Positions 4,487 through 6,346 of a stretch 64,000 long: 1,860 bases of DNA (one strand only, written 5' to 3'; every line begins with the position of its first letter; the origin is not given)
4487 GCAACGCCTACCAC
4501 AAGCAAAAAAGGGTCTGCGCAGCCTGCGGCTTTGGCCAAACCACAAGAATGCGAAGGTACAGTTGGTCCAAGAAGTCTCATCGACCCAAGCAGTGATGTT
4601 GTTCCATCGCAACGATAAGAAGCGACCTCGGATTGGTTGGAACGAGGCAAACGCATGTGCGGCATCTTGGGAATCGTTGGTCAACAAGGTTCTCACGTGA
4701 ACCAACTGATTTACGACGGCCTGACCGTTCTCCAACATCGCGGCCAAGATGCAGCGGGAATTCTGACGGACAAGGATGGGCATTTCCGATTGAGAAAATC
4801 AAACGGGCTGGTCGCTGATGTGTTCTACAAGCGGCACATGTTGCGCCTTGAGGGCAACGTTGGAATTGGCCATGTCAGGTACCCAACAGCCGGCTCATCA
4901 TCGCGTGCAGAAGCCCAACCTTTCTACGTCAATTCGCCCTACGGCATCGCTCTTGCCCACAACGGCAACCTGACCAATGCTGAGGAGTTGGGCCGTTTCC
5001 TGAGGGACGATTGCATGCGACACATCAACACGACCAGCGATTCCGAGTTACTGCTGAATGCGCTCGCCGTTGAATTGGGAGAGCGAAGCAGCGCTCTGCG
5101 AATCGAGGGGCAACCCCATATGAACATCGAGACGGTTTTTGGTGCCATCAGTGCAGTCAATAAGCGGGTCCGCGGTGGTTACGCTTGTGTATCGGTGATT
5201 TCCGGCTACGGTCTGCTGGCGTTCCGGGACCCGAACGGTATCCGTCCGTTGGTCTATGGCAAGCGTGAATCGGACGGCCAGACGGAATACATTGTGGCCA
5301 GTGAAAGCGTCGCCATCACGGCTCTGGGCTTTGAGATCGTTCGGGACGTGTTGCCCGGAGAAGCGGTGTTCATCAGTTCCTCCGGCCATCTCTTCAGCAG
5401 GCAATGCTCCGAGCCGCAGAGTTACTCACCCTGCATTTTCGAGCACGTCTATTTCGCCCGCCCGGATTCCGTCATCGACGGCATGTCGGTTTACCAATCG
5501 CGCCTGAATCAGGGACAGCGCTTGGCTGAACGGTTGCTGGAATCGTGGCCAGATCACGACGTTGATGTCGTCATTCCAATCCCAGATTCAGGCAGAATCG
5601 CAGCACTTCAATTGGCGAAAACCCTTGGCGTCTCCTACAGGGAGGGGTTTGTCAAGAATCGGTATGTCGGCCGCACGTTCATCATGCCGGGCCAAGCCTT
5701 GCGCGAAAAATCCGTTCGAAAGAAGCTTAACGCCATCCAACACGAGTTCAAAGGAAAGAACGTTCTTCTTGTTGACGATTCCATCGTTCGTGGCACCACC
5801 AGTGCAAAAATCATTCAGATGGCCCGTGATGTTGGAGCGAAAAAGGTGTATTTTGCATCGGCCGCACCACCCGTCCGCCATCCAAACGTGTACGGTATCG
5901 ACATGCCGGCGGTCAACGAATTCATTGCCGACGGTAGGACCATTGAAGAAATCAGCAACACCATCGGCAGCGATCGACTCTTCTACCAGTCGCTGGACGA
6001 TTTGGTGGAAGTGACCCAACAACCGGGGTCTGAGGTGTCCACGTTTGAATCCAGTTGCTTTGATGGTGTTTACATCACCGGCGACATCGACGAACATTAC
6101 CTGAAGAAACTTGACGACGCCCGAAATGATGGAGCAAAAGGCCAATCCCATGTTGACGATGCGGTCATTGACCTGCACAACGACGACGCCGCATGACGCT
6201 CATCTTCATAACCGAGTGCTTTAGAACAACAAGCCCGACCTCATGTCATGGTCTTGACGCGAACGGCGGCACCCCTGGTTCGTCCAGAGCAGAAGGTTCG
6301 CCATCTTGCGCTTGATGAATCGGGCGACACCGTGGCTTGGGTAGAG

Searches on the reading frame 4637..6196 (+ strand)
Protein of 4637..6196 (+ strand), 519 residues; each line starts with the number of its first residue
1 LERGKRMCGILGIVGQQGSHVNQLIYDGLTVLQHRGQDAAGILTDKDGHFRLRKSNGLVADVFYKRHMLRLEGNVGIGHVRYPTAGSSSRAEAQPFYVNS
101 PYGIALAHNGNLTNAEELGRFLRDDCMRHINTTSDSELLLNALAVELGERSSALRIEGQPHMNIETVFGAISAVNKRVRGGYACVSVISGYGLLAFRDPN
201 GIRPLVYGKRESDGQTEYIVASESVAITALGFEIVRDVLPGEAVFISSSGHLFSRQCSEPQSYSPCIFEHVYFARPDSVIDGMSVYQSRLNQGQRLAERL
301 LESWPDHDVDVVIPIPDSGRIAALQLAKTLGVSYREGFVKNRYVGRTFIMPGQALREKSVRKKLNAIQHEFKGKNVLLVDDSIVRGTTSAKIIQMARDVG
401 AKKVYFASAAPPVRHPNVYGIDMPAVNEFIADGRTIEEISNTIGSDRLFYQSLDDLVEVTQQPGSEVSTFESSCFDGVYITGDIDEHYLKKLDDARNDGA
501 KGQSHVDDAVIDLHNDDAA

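Call 25: search_protein_families(library=ncbifam, proteins=[window:4637-6196:+], max_evalue=0.001)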
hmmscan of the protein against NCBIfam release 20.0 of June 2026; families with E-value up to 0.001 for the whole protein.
window:4637-6196:+ (519 aa): 12 families
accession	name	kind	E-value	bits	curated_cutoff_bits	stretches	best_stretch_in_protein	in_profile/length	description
TIGR01134.1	purF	equivalog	1.4e-150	502.5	350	1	8-479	1-431/432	amidophosphoribosyltransferase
NF001484.0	PRK00331.1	subfamily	3.9e-26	91.6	381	1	7-234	1-205/601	isomerizing glutamine--fructose-6-phosphate transaminase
TIGR01135.1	glmS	equivalog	2.4e-22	79.2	418.05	1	8-231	1-201/607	glutamine--fructose-6-phosphate transaminase (isomerizing)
TIGR01536.1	asn_synth_AEB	equivalog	7.6e-17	61.5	267.1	1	8-234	1-172/517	asparagine synthase (glutamine-hydrolyzing)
TIGR01251.1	ribP_PPkin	subfamily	7.4e-08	31.6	113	1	289-410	142-247/309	ribose-phosphate diphosphokinase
NF002095.0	PRK00934.1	equivalog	1.8e-07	30.6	296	1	310-411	156-243/287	ribose-phosphate diphosphokinase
NF006949.0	PRK09431.1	equivalog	4.4e-07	28.8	499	0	191-242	132-179/554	asparagine synthase B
NF004689.0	PRK06031.1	equivalog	0.00011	21.6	175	1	284-409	60-190/233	phosphoribosyltransferase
TIGR03442.1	TIGR03442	equivalog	0.00011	21.6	218.65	1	48-152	57-164/251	ergothioneine biosynthesis protein EgtC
NF002620.0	PRK02277.1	subfamily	0.00029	20.5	115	0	297-405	77-173/201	orotate phosphoribosyltransferase-like protein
NF002844.0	PRK03092.1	equivalog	0.00078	18.8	438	0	358-430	208-280/326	ribose-phosphate diphosphokinase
NF006605.0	PRK09162.1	equivalog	0.00095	18.6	181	0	368-407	93-132/183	hypoxanthine-guanine phosphoribosyltransferase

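Call 26: find_related_loci(query=window:4637-6196:+, collection=genome_contigs, flank=2000)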
Query window:4637-6196:+ (519 aa) in genome_contigs; peptide patterns used: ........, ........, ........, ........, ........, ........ (x = any residue, [..] = any of these).
600 stretches matched a pattern (row limit reached: there are more); 599 encode a relative of the query (tblastn E <= 1e-3); the best 80 are kept; 80 distinct loci.
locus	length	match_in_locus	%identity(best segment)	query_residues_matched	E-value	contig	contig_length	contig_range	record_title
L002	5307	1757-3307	87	1-517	0e+0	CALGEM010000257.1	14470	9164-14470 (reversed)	MAG TPA_asm: uncultured euryarchaeote isolate ERR599053_bin.127_CONCOCT_v1.1_MAG genome assembly, contig: ERZ840905.5470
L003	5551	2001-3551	83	1-517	0e+0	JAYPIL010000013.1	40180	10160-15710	MAG: Poseidonia sp. isolate 139577_S178_maxbin_bins.tsv.038 NODE_826_length_40180_cov_8.491489, whole genome shotgun seq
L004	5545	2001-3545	76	4-518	0e+0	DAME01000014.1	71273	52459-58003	MAG TPA_asm: Euryarchaeota archaeon UBA88 UBA88_contig_6501, whole genome shotgun sequence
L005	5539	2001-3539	75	4-516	0e+0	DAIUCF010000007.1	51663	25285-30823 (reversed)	MAG TPA_asm: Candidatus Poseidoniaceae archaeon isolate CTOTU8138 NODE_260_length_51663_cov_9.879999, whole genome shotg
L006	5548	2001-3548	71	3-517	0e+0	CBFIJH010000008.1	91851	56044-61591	MAG: Candidatus Poseidoniaceae archaeon isolate Co_bin_759_indstr genome assembly, contig: Co_bin_759_indstr_c8, whole g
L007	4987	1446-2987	72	4-518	0e+0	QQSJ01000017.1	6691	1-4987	MAG: Candidatus Poseidoniales archaeon isolate bin_375 U_43222-17, whole genome shotgun sequence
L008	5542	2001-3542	72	4-518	0e+0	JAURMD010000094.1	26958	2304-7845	MAG: Thermoplasmatota archaeon isolate SFB_Oligo_Co_17 k141_2813820, whole genome shotgun sequence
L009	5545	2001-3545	69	1-517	0e+0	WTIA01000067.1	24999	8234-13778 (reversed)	MAG: Methanobacteriota archaeon isolate PL36311bin_9 NODE_498_length_24999_cov_11.016196, whole genome shotgun sequence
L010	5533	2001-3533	70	5-517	0e+0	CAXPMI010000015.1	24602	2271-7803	MAG: Candidatus Poseidoniaceae archaeon isolate 02um_A1D0714_6.38 genome assembly, contig: k127_913338, whole genome sho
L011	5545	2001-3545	68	1-517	0e+0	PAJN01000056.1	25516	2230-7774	MAG: Methanobacteriota archaeon isolate SAT94 MHASMcontig_782067, whole genome shotgun sequence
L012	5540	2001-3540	82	4-517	0e+0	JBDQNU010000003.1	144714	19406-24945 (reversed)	MAG: Poseidonia sp. isolate SFB_27S_18Nov15_50_19 NODE_3_length_144714_cov_12.033864, whole genome shotgun sequence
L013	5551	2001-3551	87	2-518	0e+0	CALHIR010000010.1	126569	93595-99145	MAG: Candidatus Poseidoniaceae archaeon isolate S1_Bin_MAXBIN__140_1 genome assembly, contig: c_000001468358, whole geno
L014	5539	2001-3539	63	4-516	0e+0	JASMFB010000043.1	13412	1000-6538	MAG: Candidatus Thalassarchaeaceae archaeon isolate ETNP7_MAG_13 NODE_43_length_13412_cov_4.139258, whole genome shotgun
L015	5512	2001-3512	62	6-516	0e+0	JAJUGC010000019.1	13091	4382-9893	MAG: Gammaproteobacteria bacterium isolate bin27 k141_1002751_length_13091_cov_8.0000, whole genome shotgun sequence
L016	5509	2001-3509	62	7-516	0e+0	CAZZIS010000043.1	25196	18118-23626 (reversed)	MAG TPA_asm: uncultured Thioalkalispiraceae bacterium isolate SRP128015_co1_108 genome assembly, contig: NODE_2435_lengt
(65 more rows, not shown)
